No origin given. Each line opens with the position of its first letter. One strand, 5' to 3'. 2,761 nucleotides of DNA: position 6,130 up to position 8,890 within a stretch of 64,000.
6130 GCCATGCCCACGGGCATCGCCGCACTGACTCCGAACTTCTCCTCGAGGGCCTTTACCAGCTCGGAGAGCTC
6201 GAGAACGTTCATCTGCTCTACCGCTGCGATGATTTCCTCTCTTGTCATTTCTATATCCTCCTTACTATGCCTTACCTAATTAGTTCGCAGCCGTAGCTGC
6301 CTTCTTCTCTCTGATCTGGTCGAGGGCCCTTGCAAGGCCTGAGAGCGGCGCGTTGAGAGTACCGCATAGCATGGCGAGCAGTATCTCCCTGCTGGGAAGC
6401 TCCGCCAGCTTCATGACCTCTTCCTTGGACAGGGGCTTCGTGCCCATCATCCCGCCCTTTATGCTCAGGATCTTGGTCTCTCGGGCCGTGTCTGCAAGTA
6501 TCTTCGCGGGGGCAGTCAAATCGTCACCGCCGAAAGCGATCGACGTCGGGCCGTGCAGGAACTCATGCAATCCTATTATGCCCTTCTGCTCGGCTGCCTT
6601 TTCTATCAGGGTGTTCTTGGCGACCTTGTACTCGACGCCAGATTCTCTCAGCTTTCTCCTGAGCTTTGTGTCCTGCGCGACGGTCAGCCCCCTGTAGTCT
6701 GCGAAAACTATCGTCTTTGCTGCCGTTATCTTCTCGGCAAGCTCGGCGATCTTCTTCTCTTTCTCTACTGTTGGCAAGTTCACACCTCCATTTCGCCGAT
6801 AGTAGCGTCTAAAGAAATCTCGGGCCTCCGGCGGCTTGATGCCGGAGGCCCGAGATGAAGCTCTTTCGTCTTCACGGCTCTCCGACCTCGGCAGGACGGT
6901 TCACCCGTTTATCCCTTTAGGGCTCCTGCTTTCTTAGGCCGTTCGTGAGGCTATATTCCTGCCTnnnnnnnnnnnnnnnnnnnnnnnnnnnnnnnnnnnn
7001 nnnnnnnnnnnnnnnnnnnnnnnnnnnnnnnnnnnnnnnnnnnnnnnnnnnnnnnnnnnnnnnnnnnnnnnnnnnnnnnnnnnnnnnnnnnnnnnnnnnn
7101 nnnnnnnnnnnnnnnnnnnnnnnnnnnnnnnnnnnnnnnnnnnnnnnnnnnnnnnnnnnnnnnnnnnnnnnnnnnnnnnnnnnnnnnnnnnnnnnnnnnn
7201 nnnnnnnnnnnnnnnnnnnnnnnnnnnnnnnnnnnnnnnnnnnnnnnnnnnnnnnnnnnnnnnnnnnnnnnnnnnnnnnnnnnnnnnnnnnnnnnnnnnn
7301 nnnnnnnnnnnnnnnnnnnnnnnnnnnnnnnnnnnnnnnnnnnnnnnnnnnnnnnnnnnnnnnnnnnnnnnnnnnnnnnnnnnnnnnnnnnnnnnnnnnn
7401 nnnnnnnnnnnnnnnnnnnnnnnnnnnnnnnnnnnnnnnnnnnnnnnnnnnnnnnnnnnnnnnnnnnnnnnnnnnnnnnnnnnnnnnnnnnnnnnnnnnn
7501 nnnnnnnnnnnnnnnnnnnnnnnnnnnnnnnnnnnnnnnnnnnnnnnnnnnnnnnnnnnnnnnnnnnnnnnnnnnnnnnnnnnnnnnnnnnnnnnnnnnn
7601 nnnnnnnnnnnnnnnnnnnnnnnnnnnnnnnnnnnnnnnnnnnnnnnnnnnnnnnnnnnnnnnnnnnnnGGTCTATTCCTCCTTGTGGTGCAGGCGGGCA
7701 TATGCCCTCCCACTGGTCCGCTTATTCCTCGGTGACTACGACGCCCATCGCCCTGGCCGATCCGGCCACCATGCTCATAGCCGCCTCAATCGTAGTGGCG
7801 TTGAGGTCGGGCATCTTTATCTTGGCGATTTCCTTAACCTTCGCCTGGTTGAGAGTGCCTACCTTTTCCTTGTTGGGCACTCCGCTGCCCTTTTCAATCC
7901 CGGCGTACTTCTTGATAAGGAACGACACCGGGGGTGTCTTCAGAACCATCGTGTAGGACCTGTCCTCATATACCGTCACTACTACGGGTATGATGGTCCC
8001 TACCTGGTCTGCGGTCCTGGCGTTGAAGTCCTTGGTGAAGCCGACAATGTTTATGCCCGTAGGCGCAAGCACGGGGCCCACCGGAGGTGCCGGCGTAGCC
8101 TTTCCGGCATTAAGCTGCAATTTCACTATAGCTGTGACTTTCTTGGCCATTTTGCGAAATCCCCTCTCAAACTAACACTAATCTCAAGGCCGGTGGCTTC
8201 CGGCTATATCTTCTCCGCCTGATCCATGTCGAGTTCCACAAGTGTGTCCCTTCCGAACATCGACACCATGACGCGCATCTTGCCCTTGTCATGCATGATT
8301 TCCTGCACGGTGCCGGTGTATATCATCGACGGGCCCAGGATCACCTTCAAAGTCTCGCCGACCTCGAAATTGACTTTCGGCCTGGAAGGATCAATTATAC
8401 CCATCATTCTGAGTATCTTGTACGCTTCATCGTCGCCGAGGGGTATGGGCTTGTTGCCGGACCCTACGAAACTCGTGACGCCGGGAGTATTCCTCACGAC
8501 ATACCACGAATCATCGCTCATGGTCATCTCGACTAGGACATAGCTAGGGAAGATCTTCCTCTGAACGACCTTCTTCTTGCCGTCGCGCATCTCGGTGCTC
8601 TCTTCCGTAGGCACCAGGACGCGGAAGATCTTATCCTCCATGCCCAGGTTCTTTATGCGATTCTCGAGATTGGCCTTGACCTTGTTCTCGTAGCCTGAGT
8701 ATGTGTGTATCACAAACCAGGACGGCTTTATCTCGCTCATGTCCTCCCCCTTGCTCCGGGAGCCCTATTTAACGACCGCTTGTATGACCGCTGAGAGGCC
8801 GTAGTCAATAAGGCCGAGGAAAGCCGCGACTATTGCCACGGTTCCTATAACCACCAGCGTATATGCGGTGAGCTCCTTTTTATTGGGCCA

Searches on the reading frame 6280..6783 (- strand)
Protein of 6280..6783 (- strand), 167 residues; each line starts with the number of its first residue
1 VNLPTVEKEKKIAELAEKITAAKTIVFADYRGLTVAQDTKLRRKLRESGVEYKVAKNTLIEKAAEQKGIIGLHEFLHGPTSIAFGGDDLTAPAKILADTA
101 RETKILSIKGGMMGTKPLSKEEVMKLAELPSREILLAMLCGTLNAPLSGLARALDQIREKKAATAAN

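Call 32: search_protein_families(library=pfam, proteins=[window:6280-6783:-], max_evalue=0.00001)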
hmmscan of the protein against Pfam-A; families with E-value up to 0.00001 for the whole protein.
window:6280-6783:- (167 aa): 1 family
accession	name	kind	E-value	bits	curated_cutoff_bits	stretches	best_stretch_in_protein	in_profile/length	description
PF00466.25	Ribosomal_L10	-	2.5e-27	95.3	22.8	1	7-100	5-99/100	Ribosomal protein L10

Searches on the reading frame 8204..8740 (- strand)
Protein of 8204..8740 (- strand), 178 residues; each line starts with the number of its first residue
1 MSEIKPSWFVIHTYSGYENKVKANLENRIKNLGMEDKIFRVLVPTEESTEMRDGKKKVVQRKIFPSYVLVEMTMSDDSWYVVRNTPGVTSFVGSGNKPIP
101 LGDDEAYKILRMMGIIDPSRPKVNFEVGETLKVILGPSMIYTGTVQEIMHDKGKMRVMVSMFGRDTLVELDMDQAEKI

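Call 32: search_protein_families(library=pfam, proteins=[window:8204-8740:-], max_evalue=0.00001)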
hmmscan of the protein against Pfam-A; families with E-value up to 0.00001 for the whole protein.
window:8204-8740:- (178 aa): 1 family
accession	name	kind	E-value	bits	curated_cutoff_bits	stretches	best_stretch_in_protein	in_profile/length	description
PF02357.24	NusG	-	4.5e-32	110.9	22.2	1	7-109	2-92/93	Transcription termination factor nusG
